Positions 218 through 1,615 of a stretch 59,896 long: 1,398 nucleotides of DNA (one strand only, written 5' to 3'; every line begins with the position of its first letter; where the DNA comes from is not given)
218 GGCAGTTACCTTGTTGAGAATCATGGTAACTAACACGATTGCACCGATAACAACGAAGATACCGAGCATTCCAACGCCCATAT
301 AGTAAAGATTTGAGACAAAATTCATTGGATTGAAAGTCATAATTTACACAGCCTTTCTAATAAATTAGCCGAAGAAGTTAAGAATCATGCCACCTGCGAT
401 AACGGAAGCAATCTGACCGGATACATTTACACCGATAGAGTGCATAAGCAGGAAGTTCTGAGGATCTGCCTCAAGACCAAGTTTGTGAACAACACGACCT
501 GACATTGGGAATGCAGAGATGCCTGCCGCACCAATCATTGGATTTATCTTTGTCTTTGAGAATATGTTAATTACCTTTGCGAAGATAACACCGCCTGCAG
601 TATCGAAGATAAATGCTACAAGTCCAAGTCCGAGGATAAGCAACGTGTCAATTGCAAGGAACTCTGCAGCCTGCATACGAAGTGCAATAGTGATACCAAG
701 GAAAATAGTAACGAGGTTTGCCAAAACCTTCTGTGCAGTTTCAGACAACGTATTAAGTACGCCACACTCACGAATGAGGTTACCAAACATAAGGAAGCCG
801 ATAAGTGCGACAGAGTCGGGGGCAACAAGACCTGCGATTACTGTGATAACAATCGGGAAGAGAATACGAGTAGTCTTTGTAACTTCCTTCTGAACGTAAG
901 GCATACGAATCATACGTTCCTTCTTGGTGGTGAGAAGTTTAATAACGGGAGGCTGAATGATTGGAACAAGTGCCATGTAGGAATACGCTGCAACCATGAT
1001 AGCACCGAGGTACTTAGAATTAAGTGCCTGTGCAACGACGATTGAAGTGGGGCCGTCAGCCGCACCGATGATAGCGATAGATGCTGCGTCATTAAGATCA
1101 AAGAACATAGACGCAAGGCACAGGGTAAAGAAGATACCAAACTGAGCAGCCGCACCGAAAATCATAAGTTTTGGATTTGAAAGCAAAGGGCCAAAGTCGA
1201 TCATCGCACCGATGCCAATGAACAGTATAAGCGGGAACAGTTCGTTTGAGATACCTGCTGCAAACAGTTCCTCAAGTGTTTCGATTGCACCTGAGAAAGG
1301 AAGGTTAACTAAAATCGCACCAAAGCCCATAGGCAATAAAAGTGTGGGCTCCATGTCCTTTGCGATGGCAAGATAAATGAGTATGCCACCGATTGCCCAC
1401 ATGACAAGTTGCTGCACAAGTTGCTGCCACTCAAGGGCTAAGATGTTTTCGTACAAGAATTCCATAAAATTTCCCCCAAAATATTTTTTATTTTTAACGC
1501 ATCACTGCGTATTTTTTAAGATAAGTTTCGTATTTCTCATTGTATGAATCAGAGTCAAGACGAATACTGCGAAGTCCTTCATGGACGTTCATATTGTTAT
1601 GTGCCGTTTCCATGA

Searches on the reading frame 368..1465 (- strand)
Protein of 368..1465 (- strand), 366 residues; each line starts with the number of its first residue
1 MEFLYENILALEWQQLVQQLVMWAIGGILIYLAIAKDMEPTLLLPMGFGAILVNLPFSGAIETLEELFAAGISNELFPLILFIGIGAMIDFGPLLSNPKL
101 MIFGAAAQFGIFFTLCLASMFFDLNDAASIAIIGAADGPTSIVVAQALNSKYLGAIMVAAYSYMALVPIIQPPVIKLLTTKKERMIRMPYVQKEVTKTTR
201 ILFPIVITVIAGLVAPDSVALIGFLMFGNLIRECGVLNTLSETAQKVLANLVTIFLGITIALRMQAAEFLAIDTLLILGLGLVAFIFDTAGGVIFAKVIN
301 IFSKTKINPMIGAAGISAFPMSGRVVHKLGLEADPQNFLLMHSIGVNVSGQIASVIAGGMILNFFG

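Call 98: search_protein_families(library=padloc, alignment_id=A5, max_evalue=1e-8)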
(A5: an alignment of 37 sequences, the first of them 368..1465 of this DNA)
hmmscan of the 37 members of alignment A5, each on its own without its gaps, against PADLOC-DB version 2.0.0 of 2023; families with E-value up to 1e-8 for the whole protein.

A. member 1, window:368-1465:- (366 aa): 0 families

B. families by the number of members that match (of 37 scanned): 15 families
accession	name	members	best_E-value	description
PDLC04142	capH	2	2.3e-13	capH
PDLC02926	HTH_VI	2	3.5e-11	-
PDLC03949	RmrA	2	2.9e-09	-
PDLC04606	PDC-M37B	1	2e-45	-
PDLC04605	PDC-M37B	1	7.5e-38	-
PDLC03838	DolB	1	1.1e-30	-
PDLC04899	PDC-S07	1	1.7e-15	-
PDLC03954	RmrA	1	2e-13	-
PDLC03945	RmrA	1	1e-12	-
PDLC03951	RmrA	1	7e-11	-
PDLC03665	Control_protein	1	1.8e-10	control protein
PDLC03946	RmrA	1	8.4e-10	-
PDLC04775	PDC-M69A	1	1e-09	-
PDLC00915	TRIP13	1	1.4e-09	TRIP13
PDLC04232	IetA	1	8.5e-09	-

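Call 99: search_protein_families(library=pfam, alignment_id=A5, max_evalue=1e-8)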
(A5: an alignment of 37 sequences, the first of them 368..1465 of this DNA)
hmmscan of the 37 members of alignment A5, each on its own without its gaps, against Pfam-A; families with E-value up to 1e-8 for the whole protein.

A. member 1, window:368-1465:- (366 aa): 1 family
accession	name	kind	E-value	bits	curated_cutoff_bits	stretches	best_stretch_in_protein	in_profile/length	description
PF03977.18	OAD_beta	-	2.9e-149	497.3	31.6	1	18-365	1-349/349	Na+-transporting oxaloacetate decarboxylase beta subunit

B. families by the number of members that match (of 37 scanned): 67 families (the first 25 are shown)
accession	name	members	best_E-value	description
PF05343.19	Peptidase_M42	3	2.2e-90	M42 glutamyl aminopeptidase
PF00004.35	AAA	2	2.4e-25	ATPase family associated with various cellular activities (AAA)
PF01381.28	HTH_3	2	1.5e-17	Helix-turn-helix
PF13560.12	HTH_31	2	1e-13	Helix-turn-helix domain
PF12844.13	HTH_19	2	3.5e-12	Helix-turn-helix domain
PF03977.18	OAD_beta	1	2.9e-149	Na+-transporting oxaloacetate decarboxylase beta subunit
PF13277.11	YmdB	1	2.2e-90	YmdB-like protein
PF00474.23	SSF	1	9e-86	Sodium:solute symporter family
PF07724.20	AAA_2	1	1.7e-73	AAA domain (Cdc48 subfamily)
PF01790.23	LGT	1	2.4e-71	Prolipoprotein diacylglyceryl transferase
PF02882.25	THF_DHG_CYH_C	1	4.5e-71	Tetrahydrofolate dehydrogenase/cyclohydrolase, NAD(P)-binding domain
PF12002.13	MgsA_C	1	2e-61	MgsA AAA+ ATPase C terminal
PF02690.20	Na_Pi_cotrans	1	5.2e-61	Na+/Pi-cotransporter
PF01746.26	tRNA_m1G_MT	1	1.2e-58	tRNA (Guanine-1)-methyltransferase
PF00217.24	ATP-gua_Ptrans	1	8.1e-57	ATP:guanido phosphotransferase, C-terminal catalytic domain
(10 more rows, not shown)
